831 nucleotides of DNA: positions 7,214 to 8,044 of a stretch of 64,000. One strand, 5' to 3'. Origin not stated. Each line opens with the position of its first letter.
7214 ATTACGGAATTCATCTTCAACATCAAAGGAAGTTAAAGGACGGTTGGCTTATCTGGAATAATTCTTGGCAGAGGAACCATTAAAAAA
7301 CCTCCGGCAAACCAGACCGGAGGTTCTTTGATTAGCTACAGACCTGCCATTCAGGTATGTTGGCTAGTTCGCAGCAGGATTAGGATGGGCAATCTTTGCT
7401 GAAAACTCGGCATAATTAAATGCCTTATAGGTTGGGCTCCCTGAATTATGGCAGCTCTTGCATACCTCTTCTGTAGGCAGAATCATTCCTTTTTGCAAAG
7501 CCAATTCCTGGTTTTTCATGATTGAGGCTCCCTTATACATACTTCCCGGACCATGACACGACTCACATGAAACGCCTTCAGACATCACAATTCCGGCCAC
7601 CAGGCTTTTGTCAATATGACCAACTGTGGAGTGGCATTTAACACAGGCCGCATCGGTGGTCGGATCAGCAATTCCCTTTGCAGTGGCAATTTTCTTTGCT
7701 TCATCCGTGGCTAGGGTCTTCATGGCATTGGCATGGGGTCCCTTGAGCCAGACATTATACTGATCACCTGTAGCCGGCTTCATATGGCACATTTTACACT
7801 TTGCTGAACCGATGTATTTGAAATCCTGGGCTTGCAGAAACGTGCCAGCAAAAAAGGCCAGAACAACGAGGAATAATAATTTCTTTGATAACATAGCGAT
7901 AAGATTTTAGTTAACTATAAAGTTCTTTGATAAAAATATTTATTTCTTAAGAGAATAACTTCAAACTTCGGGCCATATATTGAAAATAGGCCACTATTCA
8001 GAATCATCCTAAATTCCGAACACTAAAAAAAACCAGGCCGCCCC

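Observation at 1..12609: Dense multiheme-cytochrome island (52 CXXCH + 2 CX3CH in six proteins) with OM barrel, rhodanese and Fnr-type regulator: candidate uncharacterised trans-envelope electron-transfer system in a Bacteroidota genome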

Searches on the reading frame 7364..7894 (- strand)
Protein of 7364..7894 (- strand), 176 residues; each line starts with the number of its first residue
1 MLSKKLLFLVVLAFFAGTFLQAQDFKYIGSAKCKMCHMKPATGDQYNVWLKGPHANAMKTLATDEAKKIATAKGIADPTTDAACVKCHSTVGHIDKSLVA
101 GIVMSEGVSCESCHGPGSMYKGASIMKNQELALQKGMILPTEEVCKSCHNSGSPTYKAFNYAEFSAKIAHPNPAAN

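Call 4: search_protein_families(library=pfam, proteins=[window:7364-7894:-], max_evalue=0.01)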
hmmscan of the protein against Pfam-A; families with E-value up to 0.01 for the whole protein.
window:7364-7894:- (176 aa): 7 families
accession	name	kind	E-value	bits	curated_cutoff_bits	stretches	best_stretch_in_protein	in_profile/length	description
PF13435.11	Cytochrome_C554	-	7.5e-17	62.5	20.8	1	32-115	1-84/84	Cytochrome c554 and c-prime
PF22113.1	Mtrc-MtrF_II-IV_dom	-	8.1e-08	32.4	30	2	31-120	82-169/176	Outer membrane cytochrome MtrC/MtrF-like, domains II/IV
PF14522.11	Cytochrome_C7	-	3e-06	27.4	24.8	2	80-150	12-67/67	Cytochrome c7 and related cytochrome c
PF14537.11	Cytochrom_c3_2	-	3.7e-06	27.7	25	1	106-162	5-46/79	Cytochrome c3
PF00684.25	DnaJ_CXXCXGXG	-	0.00025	21.7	32.7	1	74-121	8-55/65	DnaJ central domain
PF09699.15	Paired_CXXCH_1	-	0.00027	21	20.6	0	78-116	3-38/41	Doubled CXXCH motif (Paired_CXXCH_1)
PF02085.21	Cytochrom_CIII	-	0.0024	18.6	22.9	1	30-114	30-101/101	Class III cytochrome C family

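Call 5: search_protein_families(library=ncbifam, proteins=[window:7364-7894:-], max_evalue=0.01)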
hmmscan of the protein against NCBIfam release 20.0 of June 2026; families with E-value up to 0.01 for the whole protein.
window:7364-7894:- (176 aa): 9 families
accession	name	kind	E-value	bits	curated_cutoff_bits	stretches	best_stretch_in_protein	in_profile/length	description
NF041198.1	UshA_like_PCGU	equivalog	2e-17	63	275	1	22-161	400-518/519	UshA-like (seleno)protein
NF043010.1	Cyt554_Nsmonas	equivalog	5.2e-15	55.5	400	1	4-125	7-126/238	cytochrome c-550 CycA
NF041028.1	decahem_GSU2203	exception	2.8e-08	33.3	325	1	76-154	31-113/317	GSU2203 family decaheme c-type cytochrome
TIGR03507.1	decahem_SO1788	subfamily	5.5e-06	25.1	209.3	1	109-153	578-628/672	OmcA/MtrC family decaheme c-type cytochrome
TIGR01905.1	paired_CXXCH_1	subfamily_domain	8e-06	25.7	25.2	0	78-90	3-15/41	doubled CXXCH domain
TIGR03153.1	cytochr_NrfH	equivalog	9.1e-06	25.8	134.2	0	7-58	3-53/138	cytochrome c nitrite reductase small subunit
TIGR03508.1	decahem_SO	subfamily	5.3e-05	22.8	192.2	1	82-152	3-80/258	DmsE family decaheme c-type cytochrome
NF041895.1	choice_anch_V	domain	0.00051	20.1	42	0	24-55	22-48/150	choice-of-anchor V domain-containing protein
NF008659.0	PRK11659.1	equivalog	0.0056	16.4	184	0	62-151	29-119/188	cytochrome c nitrite reductase pentaheme subunit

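Call 89: search_solved_structures(query=window:7364-7894:-, max_evalue=0.1)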
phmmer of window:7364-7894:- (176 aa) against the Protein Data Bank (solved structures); distinct sequences matched with E-value up to 0.1: 3.
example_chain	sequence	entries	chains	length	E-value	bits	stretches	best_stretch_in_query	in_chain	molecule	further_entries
6i5b_A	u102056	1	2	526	7.8e-10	42.2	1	82-157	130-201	Uncharacterized protein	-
1bvb_A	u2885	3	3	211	2.9e-09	40.3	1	25-146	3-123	CYTOCHROME C-554 | CYTOCHROME C554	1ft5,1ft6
6qvm_A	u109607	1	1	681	0.038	17.2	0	92-152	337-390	Multiheme cytochrome cf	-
